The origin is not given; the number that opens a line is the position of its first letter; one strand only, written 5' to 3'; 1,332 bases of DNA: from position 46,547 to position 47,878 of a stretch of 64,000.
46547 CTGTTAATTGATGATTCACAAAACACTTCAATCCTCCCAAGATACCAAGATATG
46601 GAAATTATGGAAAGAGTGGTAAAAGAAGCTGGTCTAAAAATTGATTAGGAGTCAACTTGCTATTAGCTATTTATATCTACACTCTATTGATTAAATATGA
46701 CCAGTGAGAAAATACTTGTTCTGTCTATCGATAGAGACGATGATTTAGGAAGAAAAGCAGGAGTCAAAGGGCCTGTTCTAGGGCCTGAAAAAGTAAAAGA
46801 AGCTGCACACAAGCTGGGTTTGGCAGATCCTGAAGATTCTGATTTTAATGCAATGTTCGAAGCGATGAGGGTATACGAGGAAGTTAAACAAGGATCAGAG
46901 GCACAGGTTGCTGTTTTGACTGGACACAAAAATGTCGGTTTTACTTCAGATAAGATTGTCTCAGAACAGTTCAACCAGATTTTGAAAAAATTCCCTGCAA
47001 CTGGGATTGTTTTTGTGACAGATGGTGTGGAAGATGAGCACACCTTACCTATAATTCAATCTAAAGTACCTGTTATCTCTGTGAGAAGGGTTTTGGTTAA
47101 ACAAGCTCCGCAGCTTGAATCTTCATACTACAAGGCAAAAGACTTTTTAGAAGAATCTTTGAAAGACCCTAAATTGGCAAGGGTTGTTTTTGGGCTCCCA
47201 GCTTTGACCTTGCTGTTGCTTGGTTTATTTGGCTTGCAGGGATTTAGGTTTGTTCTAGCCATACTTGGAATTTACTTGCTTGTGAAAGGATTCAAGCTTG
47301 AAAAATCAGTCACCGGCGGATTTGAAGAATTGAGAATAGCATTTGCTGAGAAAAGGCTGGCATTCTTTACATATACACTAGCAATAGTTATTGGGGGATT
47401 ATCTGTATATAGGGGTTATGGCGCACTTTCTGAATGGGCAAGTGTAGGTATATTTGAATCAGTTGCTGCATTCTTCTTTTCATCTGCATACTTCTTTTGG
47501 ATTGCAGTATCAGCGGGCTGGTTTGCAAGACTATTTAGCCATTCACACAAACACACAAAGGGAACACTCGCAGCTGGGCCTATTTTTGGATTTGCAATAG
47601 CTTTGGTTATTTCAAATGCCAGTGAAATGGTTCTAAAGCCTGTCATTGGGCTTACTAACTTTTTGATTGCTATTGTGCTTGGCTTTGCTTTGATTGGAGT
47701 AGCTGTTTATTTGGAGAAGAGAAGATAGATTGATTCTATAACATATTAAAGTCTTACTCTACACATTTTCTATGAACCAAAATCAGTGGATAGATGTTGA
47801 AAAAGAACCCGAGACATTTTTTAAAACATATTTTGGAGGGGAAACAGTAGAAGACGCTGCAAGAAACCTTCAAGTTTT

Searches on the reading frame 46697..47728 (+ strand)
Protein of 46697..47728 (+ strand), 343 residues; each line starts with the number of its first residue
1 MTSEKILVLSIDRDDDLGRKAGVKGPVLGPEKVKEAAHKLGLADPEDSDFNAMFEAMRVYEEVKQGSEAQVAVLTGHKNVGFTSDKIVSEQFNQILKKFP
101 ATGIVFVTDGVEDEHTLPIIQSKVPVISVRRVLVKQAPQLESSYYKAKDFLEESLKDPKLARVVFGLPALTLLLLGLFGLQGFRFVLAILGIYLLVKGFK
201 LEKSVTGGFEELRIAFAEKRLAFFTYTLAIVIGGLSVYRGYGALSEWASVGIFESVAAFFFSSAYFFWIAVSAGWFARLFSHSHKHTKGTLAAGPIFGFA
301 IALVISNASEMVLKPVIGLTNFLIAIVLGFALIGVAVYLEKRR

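Call 21: search_protein_families(library=pfam, max_evalue=0.001, proteins=[window:46697-47728:+])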
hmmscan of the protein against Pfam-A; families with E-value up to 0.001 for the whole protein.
window:46697-47728:+ (343 aa): 1 family
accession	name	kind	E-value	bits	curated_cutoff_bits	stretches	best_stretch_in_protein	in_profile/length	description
PF04123.18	DUF373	-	2.4e-90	303.8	28.3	1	5-331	1-331/335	Domain of unknown function (DUF373)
